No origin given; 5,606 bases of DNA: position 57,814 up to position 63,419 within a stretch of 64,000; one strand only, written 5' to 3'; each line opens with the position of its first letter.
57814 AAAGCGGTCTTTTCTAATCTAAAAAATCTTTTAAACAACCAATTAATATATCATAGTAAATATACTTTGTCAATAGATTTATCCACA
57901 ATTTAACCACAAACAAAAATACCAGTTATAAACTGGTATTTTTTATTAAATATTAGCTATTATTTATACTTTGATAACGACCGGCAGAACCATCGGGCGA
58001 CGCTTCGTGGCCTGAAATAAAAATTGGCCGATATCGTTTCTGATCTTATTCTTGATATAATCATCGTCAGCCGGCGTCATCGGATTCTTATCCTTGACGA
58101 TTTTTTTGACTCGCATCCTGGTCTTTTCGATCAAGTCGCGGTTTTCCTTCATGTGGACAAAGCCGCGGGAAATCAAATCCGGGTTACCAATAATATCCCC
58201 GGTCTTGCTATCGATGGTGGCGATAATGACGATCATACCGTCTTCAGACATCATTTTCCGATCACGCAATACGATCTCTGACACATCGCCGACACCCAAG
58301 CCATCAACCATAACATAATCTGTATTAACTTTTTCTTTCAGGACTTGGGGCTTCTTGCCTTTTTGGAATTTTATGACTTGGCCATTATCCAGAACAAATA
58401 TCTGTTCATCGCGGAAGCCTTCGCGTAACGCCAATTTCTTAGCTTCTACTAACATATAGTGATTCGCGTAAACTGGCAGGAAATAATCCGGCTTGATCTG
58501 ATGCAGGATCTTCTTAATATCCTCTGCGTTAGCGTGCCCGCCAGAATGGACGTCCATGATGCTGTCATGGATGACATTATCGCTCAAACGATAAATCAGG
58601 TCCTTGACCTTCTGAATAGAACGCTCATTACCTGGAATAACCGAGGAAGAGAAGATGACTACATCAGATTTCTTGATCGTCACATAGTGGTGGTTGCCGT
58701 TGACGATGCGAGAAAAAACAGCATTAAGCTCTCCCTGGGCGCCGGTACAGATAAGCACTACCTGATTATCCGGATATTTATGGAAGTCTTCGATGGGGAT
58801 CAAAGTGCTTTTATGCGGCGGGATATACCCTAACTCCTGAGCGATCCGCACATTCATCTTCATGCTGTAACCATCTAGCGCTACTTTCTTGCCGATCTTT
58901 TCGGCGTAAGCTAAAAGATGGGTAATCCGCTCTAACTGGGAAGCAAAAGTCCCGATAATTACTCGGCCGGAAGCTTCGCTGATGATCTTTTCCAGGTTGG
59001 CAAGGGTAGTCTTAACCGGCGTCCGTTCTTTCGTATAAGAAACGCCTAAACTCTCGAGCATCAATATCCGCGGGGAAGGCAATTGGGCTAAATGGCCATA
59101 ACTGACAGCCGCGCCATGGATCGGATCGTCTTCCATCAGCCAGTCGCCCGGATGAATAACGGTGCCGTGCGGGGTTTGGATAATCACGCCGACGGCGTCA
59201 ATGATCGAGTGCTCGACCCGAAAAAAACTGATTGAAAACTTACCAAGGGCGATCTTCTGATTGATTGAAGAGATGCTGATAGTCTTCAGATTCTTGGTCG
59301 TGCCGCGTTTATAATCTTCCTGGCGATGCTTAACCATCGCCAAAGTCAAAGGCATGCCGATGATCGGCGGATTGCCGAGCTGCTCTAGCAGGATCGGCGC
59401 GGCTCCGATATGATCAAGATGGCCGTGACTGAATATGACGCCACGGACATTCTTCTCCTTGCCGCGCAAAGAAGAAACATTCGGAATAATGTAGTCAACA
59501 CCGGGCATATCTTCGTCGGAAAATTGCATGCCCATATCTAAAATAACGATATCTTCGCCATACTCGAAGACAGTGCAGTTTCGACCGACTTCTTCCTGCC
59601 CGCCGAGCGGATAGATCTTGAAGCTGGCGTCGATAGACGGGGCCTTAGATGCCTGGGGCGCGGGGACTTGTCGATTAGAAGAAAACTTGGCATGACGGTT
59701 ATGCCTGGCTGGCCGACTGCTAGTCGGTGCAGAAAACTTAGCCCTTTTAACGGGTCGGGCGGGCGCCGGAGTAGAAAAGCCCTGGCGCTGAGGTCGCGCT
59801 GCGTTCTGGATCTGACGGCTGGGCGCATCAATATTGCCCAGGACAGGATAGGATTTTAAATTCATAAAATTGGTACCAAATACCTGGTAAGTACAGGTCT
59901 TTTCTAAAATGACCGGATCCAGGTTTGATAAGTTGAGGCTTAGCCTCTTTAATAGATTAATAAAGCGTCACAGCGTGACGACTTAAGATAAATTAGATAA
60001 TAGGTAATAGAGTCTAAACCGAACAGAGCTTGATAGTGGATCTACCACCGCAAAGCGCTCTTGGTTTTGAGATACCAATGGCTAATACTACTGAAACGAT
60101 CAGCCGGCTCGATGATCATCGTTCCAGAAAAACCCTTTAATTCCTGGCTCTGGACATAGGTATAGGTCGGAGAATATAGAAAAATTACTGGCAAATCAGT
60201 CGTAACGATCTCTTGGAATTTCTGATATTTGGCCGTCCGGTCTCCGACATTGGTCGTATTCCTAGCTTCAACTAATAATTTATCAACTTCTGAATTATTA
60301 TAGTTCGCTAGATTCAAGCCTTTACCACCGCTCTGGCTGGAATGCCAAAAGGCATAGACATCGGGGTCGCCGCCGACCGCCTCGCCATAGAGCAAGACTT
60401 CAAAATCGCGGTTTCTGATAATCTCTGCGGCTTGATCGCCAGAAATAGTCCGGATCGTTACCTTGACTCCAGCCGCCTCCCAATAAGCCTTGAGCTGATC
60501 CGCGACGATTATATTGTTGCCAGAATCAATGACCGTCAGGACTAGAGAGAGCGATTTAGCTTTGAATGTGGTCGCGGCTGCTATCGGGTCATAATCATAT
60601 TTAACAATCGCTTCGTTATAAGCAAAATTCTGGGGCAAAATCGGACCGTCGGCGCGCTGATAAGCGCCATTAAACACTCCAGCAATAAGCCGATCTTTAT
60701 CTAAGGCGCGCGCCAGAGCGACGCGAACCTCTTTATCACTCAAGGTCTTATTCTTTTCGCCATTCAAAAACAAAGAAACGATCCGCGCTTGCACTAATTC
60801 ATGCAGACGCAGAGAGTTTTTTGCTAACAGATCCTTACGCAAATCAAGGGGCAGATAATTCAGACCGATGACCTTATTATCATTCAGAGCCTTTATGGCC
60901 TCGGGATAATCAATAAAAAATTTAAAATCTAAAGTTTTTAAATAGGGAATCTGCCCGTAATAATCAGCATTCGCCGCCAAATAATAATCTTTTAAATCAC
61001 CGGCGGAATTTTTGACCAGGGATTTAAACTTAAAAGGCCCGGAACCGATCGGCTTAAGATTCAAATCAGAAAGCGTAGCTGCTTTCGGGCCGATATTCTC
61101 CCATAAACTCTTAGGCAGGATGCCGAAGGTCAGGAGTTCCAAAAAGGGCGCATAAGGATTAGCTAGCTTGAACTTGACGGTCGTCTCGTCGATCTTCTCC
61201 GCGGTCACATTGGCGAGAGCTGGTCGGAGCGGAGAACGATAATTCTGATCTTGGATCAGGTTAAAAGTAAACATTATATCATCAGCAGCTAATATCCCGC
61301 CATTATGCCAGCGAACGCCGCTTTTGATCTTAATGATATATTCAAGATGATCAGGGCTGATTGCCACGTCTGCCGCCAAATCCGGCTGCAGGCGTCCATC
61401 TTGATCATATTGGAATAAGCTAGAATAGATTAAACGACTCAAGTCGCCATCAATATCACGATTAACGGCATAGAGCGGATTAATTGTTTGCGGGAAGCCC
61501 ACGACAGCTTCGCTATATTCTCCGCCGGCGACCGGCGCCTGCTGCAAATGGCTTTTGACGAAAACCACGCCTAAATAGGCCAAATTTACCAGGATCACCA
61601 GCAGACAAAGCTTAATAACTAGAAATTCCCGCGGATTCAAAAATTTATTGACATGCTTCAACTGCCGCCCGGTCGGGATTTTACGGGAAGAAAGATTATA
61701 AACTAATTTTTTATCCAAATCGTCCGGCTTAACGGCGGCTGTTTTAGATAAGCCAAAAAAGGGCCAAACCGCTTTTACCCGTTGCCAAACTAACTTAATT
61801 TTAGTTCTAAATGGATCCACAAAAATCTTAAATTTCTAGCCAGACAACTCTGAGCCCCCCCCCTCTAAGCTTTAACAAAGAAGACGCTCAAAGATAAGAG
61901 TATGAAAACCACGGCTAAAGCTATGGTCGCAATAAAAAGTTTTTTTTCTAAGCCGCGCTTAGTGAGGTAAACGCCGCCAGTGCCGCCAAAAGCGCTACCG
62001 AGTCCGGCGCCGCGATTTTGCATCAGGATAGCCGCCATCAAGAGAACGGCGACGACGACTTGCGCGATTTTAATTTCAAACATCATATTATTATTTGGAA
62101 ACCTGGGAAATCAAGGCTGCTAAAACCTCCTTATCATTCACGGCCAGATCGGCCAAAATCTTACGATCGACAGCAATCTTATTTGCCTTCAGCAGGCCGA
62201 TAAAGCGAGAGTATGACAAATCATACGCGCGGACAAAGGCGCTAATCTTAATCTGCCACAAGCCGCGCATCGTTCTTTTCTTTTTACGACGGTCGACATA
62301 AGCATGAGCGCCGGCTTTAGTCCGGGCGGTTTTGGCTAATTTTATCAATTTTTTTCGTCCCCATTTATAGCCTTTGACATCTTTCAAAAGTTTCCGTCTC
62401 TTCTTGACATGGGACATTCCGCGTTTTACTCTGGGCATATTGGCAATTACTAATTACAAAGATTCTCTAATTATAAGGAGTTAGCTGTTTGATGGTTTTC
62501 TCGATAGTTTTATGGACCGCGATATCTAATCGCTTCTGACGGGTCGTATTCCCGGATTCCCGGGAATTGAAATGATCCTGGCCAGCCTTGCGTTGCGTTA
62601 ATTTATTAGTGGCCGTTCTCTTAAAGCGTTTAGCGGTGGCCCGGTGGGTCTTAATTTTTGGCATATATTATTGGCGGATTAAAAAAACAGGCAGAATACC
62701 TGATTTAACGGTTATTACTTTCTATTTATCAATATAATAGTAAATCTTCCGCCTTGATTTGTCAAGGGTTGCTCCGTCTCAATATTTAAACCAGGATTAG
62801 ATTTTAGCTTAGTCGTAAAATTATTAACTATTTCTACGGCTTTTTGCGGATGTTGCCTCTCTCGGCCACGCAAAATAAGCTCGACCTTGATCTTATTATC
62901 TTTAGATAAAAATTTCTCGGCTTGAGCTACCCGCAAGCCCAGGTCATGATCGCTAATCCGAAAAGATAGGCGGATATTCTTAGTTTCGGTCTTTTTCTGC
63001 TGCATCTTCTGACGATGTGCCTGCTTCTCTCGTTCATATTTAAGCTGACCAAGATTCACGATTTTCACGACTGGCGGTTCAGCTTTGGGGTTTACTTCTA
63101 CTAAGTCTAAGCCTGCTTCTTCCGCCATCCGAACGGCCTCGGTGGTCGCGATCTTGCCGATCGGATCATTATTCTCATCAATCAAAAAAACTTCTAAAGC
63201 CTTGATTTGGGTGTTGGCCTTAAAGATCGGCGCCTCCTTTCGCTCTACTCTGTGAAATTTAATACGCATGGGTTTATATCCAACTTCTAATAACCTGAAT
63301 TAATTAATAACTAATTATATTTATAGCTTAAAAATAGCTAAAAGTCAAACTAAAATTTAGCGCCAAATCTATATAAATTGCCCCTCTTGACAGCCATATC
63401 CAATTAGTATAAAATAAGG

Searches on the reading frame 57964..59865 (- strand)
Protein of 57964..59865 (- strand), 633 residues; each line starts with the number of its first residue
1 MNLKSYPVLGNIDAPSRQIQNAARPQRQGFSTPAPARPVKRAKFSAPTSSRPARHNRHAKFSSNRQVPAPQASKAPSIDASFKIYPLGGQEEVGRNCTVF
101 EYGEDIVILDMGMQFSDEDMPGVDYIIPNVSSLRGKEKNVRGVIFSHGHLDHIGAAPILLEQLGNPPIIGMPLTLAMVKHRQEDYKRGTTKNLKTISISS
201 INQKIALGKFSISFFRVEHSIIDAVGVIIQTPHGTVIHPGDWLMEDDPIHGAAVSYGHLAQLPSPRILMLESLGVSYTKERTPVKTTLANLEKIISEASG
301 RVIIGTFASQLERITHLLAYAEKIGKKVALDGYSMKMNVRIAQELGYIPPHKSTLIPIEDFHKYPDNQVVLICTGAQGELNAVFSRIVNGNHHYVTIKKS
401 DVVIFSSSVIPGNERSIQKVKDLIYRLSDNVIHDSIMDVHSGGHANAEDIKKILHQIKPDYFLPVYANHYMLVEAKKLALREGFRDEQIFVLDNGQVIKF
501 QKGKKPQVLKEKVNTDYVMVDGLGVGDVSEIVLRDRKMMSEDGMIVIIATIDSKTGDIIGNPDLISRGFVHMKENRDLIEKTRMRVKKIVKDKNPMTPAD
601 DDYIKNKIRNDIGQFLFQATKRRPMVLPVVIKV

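Call 11: search_protein_families(library=pfam, proteins=[window:57964-59865:-], max_evalue=0.01)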
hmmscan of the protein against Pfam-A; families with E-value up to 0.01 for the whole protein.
window:57964-59865:- (633 aa): 5 families
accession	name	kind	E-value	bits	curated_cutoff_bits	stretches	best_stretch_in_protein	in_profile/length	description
PF22505.1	RNase_J_b_CASP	-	4.3e-41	140.1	27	1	300-422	2-124/126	Ribonuclease J, beta-CASP domain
PF17770.6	RNase_J_C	-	2e-32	112.6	23.8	1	532-633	1-102/102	Ribonuclease J C-terminal domain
PF00753.33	Lactamase_B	-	6e-11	43.1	22.7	1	94-187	5-91/196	Metallo-beta-lactamase superfamily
PF12706.13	Lactamase_B_2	-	1.2e-07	32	27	1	137-242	28-143/200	Beta-lactamase superfamily domain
PF07521.17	RMMBL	-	0.0057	17.1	21.6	0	441-479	14-52/63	Zn-dependent metallo-hydrolase RNA specificity domain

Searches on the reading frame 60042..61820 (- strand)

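Call 11: search_protein_families(library=pfam, proteins=[window:60042-61820:-], max_evalue=0.01)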
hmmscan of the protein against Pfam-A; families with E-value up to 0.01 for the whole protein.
window:60042-61820:- (592 aa): 1 family
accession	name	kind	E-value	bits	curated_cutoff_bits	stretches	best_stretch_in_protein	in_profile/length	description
PF00496.27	SBP_bac_5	-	2.3e-57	195.3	32.4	1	144-498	2-363/368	Bacterial extracellular solute-binding proteins, family 5 Middle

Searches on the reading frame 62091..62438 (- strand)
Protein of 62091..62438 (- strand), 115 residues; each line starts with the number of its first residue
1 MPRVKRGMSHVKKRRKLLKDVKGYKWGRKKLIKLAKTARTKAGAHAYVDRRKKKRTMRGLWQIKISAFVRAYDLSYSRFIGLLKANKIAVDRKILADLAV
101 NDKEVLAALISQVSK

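Call 60: search_protein_families(library=ncbifam, proteins=[window:62091-62438:-], max_evalue=0.1)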
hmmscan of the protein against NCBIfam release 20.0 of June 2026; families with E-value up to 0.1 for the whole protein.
window:62091-62438:- (115 aa): 3 families
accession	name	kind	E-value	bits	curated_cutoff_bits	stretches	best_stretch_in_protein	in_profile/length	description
TIGR01032.1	rplT_bact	equivalog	3.2e-32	111.2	65.65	1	1-113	1-113/114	50S ribosomal protein L20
NF051450.1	50S_L20_sunset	exception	1.4e-23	84.2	375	1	1-111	1-111/219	50S ribosomal protein L20, sunset domain variant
NF011109.0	PRK14537.1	equivalog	7e-16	58.6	187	1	10-110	10-110/232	50S ribosomal protein L20/unknown domain fusion protein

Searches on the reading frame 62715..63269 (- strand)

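Call 59: search_protein_families(library=pfam, proteins=[window:62715-63269:-], max_evalue=0.01)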
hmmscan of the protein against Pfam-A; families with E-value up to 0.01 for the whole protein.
window:62715-63269:- (184 aa): 3 families
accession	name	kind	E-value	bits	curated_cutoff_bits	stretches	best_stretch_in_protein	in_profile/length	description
PF05198.21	IF3_N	-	1.1e-22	80.4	26.9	1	19-85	2-68/70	Translation initiation factor IF-3, N-terminal domain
PF00707.27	IF3_C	-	1.9e-18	66.6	34.8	1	95-179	2-82/86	Translation initiation factor IF-3, C-terminal domain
PF14877.11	mIF3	-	0.0011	19.1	33.8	1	80-138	111-168/177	Mitochondrial translation initiation factor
